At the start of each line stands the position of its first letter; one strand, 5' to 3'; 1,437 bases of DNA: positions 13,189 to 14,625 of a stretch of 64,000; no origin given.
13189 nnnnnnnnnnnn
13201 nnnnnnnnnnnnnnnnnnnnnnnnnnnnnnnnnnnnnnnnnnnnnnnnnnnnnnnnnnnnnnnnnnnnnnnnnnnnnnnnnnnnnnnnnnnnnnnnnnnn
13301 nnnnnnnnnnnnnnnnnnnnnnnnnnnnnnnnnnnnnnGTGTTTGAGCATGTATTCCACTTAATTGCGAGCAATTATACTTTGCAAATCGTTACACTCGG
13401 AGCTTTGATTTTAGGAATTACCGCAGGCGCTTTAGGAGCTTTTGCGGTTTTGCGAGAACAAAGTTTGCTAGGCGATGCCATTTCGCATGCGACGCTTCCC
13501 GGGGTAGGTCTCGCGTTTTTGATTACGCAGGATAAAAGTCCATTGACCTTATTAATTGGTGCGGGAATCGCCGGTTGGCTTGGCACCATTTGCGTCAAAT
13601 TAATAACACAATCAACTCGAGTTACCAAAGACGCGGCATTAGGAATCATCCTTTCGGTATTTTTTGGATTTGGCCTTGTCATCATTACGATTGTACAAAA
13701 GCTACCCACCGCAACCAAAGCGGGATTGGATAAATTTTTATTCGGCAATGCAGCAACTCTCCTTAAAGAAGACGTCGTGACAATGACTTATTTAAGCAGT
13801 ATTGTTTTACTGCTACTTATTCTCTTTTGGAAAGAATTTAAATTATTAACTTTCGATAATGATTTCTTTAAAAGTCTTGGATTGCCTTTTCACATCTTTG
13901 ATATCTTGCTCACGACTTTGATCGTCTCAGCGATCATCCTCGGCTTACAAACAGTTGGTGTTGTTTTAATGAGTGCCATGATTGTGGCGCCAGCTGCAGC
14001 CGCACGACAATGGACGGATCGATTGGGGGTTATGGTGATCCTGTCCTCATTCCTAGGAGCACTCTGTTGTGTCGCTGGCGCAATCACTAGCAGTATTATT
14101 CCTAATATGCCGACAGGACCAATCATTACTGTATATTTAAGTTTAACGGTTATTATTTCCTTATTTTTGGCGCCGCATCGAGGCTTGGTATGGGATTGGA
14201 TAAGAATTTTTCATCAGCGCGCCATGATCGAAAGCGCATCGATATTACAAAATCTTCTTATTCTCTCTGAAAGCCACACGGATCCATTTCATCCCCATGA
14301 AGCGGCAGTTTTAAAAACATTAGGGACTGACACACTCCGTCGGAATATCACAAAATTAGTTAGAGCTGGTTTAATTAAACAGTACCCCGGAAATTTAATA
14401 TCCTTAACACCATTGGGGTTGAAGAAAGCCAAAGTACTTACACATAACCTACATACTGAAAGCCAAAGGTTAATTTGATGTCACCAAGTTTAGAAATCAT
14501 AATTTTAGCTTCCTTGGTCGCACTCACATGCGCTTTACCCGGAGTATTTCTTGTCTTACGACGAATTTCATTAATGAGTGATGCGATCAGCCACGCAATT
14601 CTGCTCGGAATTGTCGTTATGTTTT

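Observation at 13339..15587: Both permeases of the metal ABC importer carry C-terminal DtxR-type wHTH tails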

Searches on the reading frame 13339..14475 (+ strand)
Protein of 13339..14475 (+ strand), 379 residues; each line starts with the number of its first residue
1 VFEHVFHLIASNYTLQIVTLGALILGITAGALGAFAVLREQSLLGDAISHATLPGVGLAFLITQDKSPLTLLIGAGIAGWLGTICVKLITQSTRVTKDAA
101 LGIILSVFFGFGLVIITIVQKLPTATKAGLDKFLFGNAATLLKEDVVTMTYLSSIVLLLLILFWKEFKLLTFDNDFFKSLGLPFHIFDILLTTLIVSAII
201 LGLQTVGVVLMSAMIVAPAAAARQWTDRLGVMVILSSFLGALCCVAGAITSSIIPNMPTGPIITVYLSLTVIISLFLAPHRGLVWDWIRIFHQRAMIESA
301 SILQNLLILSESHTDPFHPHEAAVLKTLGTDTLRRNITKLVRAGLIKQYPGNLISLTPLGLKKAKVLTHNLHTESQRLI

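Call 3: search_protein_families(library=pfam, proteins=[window:13339-14475:+], max_evalue=1)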
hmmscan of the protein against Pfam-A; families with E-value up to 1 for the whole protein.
window:13339-14475:+ (379 aa): 4 families
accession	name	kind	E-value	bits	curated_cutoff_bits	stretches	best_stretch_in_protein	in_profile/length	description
PF00950.22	ABC-3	-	5e-69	233.1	20.1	1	13-277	3-257/258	ABC 3 transport family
PF01032.23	FecCD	-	3.1e-07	30.2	26.5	1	48-273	79-306/311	FecCD transport family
PF07069.16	PRRSV_2b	-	0.12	13.4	25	1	69-92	33-56/73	Porcine reproductive and respiratory syndrome virus 2b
PF12840.13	HTH_20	-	0.14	12.6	27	1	332-348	34-50/51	Helix-turn-helix domain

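Call 4: search_protein_families(library=ncbifam, proteins=[window:13339-14475:+], max_evalue=1)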
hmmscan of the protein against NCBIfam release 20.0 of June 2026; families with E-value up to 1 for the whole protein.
window:13339-14475:+ (379 aa): 4 families
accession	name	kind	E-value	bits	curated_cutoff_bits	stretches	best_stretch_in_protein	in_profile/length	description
NF040927.1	ABC_perm_SloB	subfamily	8.5e-44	150.3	460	1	11-282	8-268/271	metal ABC transporter permease subunit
TIGR03770.1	anch_rpt_perm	equivalog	8.3e-42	143.8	296.8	1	22-277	24-269/270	anchored repeat-type ABC transporter permease subunit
NF040871.1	AztB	equivalog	1.9e-41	142.5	280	1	19-265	16-252/254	zinc ABC transporter permease AztB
NF007089.0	PRK09543.1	equivalog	5.5e-21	75.3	284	1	20-276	10-256/261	zinc ABC transporter permease subunit ZnuB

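Call 7: find_homologous_proteins(query=window:13339-14475:+, max_evalue=1e-10)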
Query window:13339-14475:+ (379 aa): 7994 proteins with E <= 1e-10 among 8000 candidates; the best 120 are listed.
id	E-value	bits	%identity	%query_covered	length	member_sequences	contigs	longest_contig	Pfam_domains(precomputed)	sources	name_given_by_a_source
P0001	5.8e-236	801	100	100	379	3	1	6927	PF01032.24,PF00950.23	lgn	-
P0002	7.9e-200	682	84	99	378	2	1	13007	PF01032.24,PF00950.23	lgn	-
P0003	4.5e-187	640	80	99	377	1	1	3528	PF00950.23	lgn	-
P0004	1.5e-181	622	78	97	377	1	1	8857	PF01032.24,PF00950.23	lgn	-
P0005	4.1e-167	574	71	99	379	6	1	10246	PF01032.24,PF00950.23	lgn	-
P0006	1.3e-149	517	64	99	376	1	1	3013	PF01032.24,PF00950.23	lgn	-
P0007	7.4e-149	514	64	99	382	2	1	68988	PF01032.24,PF00950.23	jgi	jgi:manganese/zinc/iron transport system permease protein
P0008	5.9e-148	511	64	96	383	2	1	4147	PF01032.24,PF00950.23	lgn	-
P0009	7.4e-148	511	64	97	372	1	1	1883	PF01032.24,PF00950.23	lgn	-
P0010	8.2e-146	504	63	96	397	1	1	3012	PF01032.24,PF00950.23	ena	-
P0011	1.4e-145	503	64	97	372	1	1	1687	PF01032.24,PF00950.23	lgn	-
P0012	1.7e-145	503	61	99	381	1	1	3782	PF01032.24,PF00950.23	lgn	-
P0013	3.6e-145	502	65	95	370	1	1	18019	PF01032.24,PF00950.23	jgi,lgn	jgi:manganese/zinc/iron transport system permease protein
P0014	7.0e-145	501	65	96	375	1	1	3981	PF01032.24,PF00950.23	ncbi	-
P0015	1.2e-144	500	65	96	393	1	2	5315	PF01032.24,PF00950.23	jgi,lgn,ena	-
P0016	2.9e-144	499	64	96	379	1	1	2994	PF01032.24,PF00950.23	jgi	jgi:manganese/zinc/iron transport system permease protein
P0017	3.4e-144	499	62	96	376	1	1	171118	PF01032.24,PF00950.23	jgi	jgi:manganese/zinc/iron transport system permease protein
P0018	3.8e-144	499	63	96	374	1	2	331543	PF01032.24,PF00950.23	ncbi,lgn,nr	ncbi:MAG: metal ABC transporter permease [Candidatus Omnitrophota bacterium]|nr:metal ABC transporte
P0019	3.8e-144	499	63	99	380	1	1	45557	PF01032.24,PF00950.23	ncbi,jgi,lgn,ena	-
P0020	5.8e-144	498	63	97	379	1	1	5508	PF01032.24,PF00950.23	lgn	-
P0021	6.6e-144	498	63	96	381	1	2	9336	PF01032.24,PF00950.23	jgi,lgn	-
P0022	1.7e-143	497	61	97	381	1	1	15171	PF01032.24,PF00950.23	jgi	jgi:manganese/zinc/iron transport system permease protein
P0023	5.2e-143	495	61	96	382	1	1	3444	PF01032.24,PF00950.23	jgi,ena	-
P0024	7.1e-143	494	62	99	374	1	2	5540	PF01032.24,PF00950.23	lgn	-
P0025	7.4e-143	494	62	98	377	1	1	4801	PF01032.24,PF00950.23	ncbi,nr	ncbi:MAG: metal ABC transporter permease [Candidatus Omnitrophica bacterium]|nr:metal ABC transporte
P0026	1.5e-142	493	63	96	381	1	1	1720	PF01032.24,PF00950.23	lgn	-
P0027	1.4e-141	490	63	96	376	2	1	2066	PF01032.24,PF00950.23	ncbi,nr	ncbi:MAG: metal ABC transporter permease [Candidatus Omnitrophica bacterium]|nr:metal ABC transporte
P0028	1.4e-141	490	62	96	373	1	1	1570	PF01032.24,PF00950.23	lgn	-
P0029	1.5e-141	490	63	96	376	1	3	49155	PF01032.24,PF00950.23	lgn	-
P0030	2.9e-141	489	62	96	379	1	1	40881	PF01032.24,PF00950.23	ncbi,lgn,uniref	ncbi:Manganese ABC transporter, inner membrane permease protein SitC [hydrothermal vent metagenome]|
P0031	6.0e-141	488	63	96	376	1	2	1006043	PF01032.24,PF00950.23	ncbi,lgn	ncbi:MAG: metal ABC transporter permease [Candidatus Omnitrophota bacterium]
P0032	6.8e-141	488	61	96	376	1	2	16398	PF01032.24,PF00950.23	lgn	-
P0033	1.4e-140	487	60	96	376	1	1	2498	PF01032.24,PF00950.23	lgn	-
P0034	1.8e-140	487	60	99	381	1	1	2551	PF01032.24,PF00950.23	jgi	jgi:manganese/zinc/iron transport system permease protein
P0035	3.2e-140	486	63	96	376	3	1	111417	PF01032.24,PF00950.23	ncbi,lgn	-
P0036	4.3e-140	485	60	98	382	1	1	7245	PF01032.24,PF00950.23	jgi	jgi:manganese/zinc/iron transport system permease protein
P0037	5.0e-140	485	61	96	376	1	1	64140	PF01032.24,PF00950.23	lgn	-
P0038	7.4e-140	485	61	97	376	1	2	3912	PF01032.24,PF00950.23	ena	-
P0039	1.9e-139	483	61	99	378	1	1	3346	PF01032.24,PF00950.23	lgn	-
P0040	4.3e-139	482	60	97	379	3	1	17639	PF01032.24,PF00950.23,PF25213.2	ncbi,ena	-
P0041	5.3e-139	482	60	96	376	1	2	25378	PF01032.24,PF00950.23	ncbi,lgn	-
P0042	1.6e-138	480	63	96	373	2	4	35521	PF01032.24,PF00950.23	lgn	-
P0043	1.6e-138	480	61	97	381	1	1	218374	PF01032.24,PF00950.23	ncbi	-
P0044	3.7e-138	479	60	99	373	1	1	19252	PF01032.24,PF00950.23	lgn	-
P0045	7.6e-138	478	60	96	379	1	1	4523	PF01032.24,PF00950.23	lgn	-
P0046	8.3e-138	478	61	96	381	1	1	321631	PF01032.24,PF00950.23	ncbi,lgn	-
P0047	1.0e-137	478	62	96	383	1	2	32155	PF01032.24,PF00950.23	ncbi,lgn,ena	-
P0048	2.8e-137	476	62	96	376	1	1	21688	PF01032.24,PF00950.23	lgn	-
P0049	3.4e-137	476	60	96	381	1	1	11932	PF01032.24,PF00950.23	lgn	-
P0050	6.6e-137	475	59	98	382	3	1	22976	PF01032.24,PF00950.23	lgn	-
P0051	8.2e-137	475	61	99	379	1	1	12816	PF01032.24,PF00950.23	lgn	-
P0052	1.3e-136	474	62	98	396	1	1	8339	PF01032.24,PF00950.23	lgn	-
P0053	1.4e-136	474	59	97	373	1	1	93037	PF01032.24,PF00950.23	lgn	-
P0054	1.4e-136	474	60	97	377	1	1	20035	PF01032.24,PF00950.23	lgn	-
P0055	5.7e-136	472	58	98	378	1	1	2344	PF01032.24,PF00950.23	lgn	-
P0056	7.2e-136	471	60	98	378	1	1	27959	PF01032.24,PF00950.23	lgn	-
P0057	7.5e-136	471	60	97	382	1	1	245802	PF01032.24,PF00950.23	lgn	-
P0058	2.2e-135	470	61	94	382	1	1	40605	PF01032.24,PF00950.23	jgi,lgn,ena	-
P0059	4.0e-135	469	61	97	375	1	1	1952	PF01032.24,PF00950.23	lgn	-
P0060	4.3e-135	469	60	96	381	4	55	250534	PF01032.24,PF00950.23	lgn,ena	-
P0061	8.0e-135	468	57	99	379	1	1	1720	PF01032.24,PF00950.23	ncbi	-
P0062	1.1e-134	468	60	96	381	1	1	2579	PF01032.24,PF00950.23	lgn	-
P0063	1.5e-134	467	60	95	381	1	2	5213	PF01032.24,PF00950.23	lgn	-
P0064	1.8e-134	467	60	96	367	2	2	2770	PF01032.24,PF00950.23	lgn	-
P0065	3.6e-134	466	60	97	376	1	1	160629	PF01032.24,PF00950.23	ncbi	-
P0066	4.6e-134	465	59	97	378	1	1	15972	PF01032.24,PF00950.23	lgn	-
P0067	6.6e-134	465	60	96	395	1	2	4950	PF01032.24,PF00950.23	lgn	-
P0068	1.0e-133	464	60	96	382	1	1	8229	PF01032.24,PF00950.23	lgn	-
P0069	1.2e-133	464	59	96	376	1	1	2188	PF01032.24,PF00950.23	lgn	-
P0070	5.5e-133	462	57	99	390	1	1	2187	PF01032.24,PF00950.23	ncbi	-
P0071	8.6e-133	461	59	96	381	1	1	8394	PF01032.24,PF00950.23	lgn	-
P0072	9.7e-133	461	56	96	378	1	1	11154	PF01032.24,PF00950.23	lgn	-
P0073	2.8e-132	460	59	97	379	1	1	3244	PF01032.24,PF00950.23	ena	-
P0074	2.9e-132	460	56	99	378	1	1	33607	PF01032.24,PF00950.23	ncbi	-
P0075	3.7e-132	459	57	97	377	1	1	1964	PF01032.24,PF00950.23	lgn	-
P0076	4.2e-132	459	61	98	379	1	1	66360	PF01032.24,PF00950.23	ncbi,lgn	-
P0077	1.3e-131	457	58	95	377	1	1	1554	PF01032.24,PF00950.23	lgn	-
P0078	2.4e-131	457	59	97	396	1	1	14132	PF01032.24,PF00950.23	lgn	-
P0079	3.1e-130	453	59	97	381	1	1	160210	PF01032.24,PF00950.23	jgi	jgi:manganese/zinc/iron transport system permease protein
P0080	5.9e-130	452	58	96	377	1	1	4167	PF01032.24,PF00950.23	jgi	jgi:manganese/zinc/iron transport system permease protein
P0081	7.3e-130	452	58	97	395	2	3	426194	PF01032.24,PF00950.23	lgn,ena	-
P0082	6.2e-129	449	57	98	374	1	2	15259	PF01032.24,PF00950.23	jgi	jgi:manganese/zinc/iron transport system permease protein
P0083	1.2e-128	448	58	96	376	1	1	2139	PF01032.24,PF00950.23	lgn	-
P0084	1.4e-128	447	57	97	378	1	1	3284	PF01032.24,PF00950.23,PF25213.2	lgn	-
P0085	5.4e-127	442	57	97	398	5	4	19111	PF01032.24,PF00950.23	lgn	-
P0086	1.8e-126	441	56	97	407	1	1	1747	PF01032.24,PF00950.23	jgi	jgi:manganese/zinc/iron transport system permease protein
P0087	2.3e-124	434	58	94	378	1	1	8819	PF01032.24,PF00950.23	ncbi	-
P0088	1.4e-123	431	57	94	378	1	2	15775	PF01032.24,PF00950.23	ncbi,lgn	-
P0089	2.7e-123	430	57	97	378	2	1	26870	PF01032.24,PF00950.23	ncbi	-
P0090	3.5e-123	430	58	95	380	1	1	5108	PF01032.24,PF00950.23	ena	-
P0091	5.3e-122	426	57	96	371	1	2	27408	PF01032.24,PF00950.23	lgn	-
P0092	1.5e-121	424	59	95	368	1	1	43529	PF01032.24,PF00950.23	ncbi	-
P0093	4.4e-121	423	57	94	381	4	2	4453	PF01032.24,PF00950.23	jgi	-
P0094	6.4e-121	422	56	93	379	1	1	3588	PF01032.24,PF00950.23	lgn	-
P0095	8.8e-121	422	55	95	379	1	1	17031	PF01032.24,PF00950.23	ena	-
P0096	9.5e-121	422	55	95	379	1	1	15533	PF01032.24,PF00950.23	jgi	-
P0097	1.4e-120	421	55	98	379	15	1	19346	PF01032.24,PF00950.23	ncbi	-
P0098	1.5e-120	421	55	95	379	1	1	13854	PF01032.24,PF00950.23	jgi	-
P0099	1.5e-120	421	57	93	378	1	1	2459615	PF01032.24,PF00950.23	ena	-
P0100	1.6e-120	421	55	95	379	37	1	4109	PF01032.24,PF00950.23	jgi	-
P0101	1.7e-120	421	57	94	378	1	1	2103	PF01032.24,PF00950.23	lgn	-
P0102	1.7e-120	421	55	95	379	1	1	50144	PF01032.24,PF00950.23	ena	-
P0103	2.8e-120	420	56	95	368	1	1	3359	PF01032.24,PF00950.23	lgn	-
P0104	4.2e-120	420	56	93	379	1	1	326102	PF01032.24,PF00950.23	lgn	-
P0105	5.3e-120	419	57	94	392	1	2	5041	PF01032.24,PF00950.23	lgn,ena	-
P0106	5.8e-120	419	59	90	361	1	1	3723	PF01032.24,PF00950.23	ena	-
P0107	7.7e-120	419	55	97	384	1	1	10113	PF01032.24,PF00950.23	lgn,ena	-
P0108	8.2e-120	419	54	98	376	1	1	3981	PF01032.24,PF00950.23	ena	-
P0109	1.4e-119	418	56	94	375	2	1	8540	PF01032.24,PF00950.23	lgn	-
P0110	1.5e-119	418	58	94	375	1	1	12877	PF01032.24,PF00950.23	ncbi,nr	ncbi:MAG: metal ABC transporter permease [Candidatus Margulisbacteria bacterium]|nr:metal ABC transp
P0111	2.1e-119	417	55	96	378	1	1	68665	PF01032.24,PF00950.23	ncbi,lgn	-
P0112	3.3e-119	417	55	95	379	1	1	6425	PF01032.24,PF00950.23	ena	-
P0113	3.4e-119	417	56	96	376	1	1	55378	PF01032.24,PF00950.23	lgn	-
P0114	3.7e-119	416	56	95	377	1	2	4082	PF01032.24,PF00950.23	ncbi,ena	-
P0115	4.3e-119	416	56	94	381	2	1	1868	PF01032.24,PF00950.23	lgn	-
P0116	4.5e-119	416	57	95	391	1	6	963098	PF01032.24,PF00950.23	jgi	jgi:manganese/zinc/iron transport system permease protein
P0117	4.9e-119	416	55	96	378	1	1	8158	PF01032.24,PF00950.23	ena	-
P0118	6.1e-119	416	55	96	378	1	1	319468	PF01032.24,PF00950.23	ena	-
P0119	7.5e-119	415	55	96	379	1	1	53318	PF01032.24,PF00950.23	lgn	-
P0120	8.0e-119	415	56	96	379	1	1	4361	PF01032.24,PF00950.23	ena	-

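Call 10: search_protein_families(library=pfam, proteins=[P0040, P0084, P0018, P0099], max_evalue=1)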
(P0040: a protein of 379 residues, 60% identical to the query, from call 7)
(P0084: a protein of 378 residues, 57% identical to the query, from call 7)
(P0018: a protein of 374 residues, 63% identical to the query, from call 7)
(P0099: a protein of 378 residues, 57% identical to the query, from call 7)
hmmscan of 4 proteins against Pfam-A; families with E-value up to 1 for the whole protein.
P0040 (379 aa): 7 families
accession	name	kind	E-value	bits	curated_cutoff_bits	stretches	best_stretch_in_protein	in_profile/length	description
PF00950.22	ABC-3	-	2.3e-70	237.5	20.1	1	12-276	3-257/258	ABC 3 transport family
PF01032.23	FecCD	-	2.4e-07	30.5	26.5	1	54-275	86-309/311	FecCD transport family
PF25213.1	HVO_A0261_N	-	1.4e-05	25.4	35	1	308-368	17-76/86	HVO_A0261 N-terminal domain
PF20008.5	DUF6429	-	0.049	13.8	31.6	1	335-372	31-70/71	Domain of unknown function (DUF6429)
PF13545.12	HTH_Crp_2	-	0.066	13.6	27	1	319-361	26-68/70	Crp-like helix-turn-helix domain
PF22168.2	DIP2311-like_C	-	0.069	13.9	27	1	319-348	23-52/63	Transcriptional regulator DIP2311-like, C-terminal domain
PF09339.16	HTH_IclR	-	0.12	12.6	22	1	319-348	22-51/52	IclR helix-turn-helix domain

P0084 (378 aa): 3 families
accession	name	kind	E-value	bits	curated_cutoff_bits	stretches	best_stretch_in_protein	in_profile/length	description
PF00950.22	ABC-3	-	7.5e-73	245.7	20.1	1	9-272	4-257/258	ABC 3 transport family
PF01032.23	FecCD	-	1.2e-07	31.6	26.5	1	45-269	81-307/311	FecCD transport family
PF25213.1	HVO_A0261_N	-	2.2e-05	24.7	35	1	307-365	20-77/86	HVO_A0261 N-terminal domain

P0018 (374 aa): 4 families
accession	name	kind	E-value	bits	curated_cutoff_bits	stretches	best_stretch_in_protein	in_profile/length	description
PF00950.22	ABC-3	-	1.3e-72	244.9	20.1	1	12-274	5-257/258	ABC 3 transport family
PF01032.23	FecCD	-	8.4e-06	25.5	26.5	1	52-262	86-296/311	FecCD transport family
PF25213.1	HVO_A0261_N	-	4.7e-05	23.6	35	1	305-357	16-67/86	HVO_A0261 N-terminal domain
PF12802.13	MarR_2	-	0.081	13.5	27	1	310-348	15-55/61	MarR family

P0099 (378 aa): 4 families
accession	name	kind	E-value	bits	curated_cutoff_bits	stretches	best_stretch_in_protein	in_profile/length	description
PF00950.22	ABC-3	-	4.9e-71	239.7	20.1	1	15-278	4-257/258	ABC 3 transport family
PF01032.23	FecCD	-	2.8e-06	27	26.5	1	51-276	81-308/311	FecCD transport family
PF17778.7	BLACT_WH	-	0.00038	20.8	22.8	1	334-357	23-46/46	Beta-lactamase associated winged helix domain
PF12802.13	MarR_2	-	0.016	15.8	27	1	325-355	26-56/61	MarR family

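Call 25: find_related_loci(query=window:13339-14475:+, collection=genome_contigs, flank=6000)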
Query window:13339-14475:+ (379 aa) in genome_contigs; peptide patterns used: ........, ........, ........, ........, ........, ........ (x = any residue, [..] = any of these).
394 stretches matched a pattern; 276 encode a relative of the query (tblastn E <= 1e-3); the best 80 are kept; 80 distinct loci.
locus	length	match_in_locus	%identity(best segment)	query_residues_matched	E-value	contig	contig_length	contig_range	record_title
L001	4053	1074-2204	71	1-377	4e-176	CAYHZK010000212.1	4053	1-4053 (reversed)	MAG TPA_asm: uncultured Planctomycetales bacterium isolate ERP119705_co15_651 genome assembly, contig: NODE_31224_length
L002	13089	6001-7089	55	5-365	3e-124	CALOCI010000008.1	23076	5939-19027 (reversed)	MAG: uncultured Thermodesulfobacteriota bacterium isolate LOGT_bin.0081 genome assembly, contig: contig_95600, whole gen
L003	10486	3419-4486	56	12-365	2e-122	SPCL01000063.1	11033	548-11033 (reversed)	MAG: Thermodesulfobacteriales bacterium isolate das_tool.metabat2.12 k141_1437052, whole genome shotgun sequence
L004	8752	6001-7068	57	12-365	4e-122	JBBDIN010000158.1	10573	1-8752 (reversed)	MAG: Thermodesulfobacteriota bacterium isolate LejiaA_40_8 Lejia_A_8796_length_10573_cov_5, whole genome shotgun sequenc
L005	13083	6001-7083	55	12-370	1e-121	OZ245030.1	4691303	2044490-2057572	MAG: Candidatus Poribacteria bacterium isolate f3f56de0-ea6e-4eab-9813-cfd719c0cda4 genome assembly, chromosome: 1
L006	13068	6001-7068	53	12-365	2e-121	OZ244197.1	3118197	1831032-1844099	MAG: Thermodesulfobacteriota bacterium isolate ec96ddf5-9e38-48dc-a8a0-7131a85d877a genome assembly, chromosome: 1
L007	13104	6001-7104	52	12-377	1e-120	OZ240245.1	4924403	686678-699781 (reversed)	MAG: Candidatus Poribacteria bacterium isolate dca23892-4e13-4299-a543-0851fd76b4fe genome assembly, chromosome: 1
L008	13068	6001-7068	56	12-365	2e-120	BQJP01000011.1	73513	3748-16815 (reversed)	MAG: Thermodesulfobacteriota bacterium DHS20C13 DNA, sequence011, whole genome shotgun sequence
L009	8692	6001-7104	55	4-369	4e-120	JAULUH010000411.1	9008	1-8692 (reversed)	MAG: Anaerolineae bacterium isolate P_ANAE NODE_22196_length_9008_cov_1.787862, whole genome shotgun sequence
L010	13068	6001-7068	54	12-365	1e-119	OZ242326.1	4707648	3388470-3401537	MAG: Candidatus Poribacteria bacterium isolate 51771988-02c0-4c83-b383-74e9f226940d genome assembly, chromosome: 1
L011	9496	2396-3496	55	11-378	2e-119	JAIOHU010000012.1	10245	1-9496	MAG: bacterium isolate MAG_12 contig_16128, whole genome shotgun sequence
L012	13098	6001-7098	54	2-365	3e-119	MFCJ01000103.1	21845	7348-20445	MAG: Candidatus Dadabacteria bacterium RIFCSPHIGHO2_12_FULL_53_21 rifcsphigho2_12_scaffold_3975, whole genome shotgun se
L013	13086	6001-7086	52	12-370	5e-119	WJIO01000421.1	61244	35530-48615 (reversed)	MAG: Candidatus Poribacteria bacterium isolate Bin_402 k141_4511121, whole genome shotgun sequence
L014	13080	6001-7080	55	12-370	4e-119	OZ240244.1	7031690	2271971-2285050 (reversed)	MAG: Candidatus Poribacteria bacterium isolate 530b1872-db39-4376-9dde-5bfc35f27194 genome assembly, chromosome: 1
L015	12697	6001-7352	54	12-365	2e-118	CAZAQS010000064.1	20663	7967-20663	MAG TPA_asm: uncultured Anaerolineaceae bacterium isolate SRP217488_co1_79 genome assembly, contig: NODE_1499_length_206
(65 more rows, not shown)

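Call 42: search_solved_structures(query=window:13339-14475:+, max_evalue=0.001)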
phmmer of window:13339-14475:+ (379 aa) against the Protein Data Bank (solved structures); distinct sequences matched with E-value up to 0.001: 3.
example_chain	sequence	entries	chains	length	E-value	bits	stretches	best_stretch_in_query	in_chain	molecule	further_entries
7kyp_B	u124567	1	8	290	1.3e-33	120.1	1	14-281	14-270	Manganese ABC transporter, permease protein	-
7kyo_C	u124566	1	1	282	2.4e-33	119.3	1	14-281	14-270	Manganese ABC transporter, permease protein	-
9oko_B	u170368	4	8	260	6.2e-17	65.3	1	20-276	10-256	High-affinity zinc uptake system membrane protein ZnuB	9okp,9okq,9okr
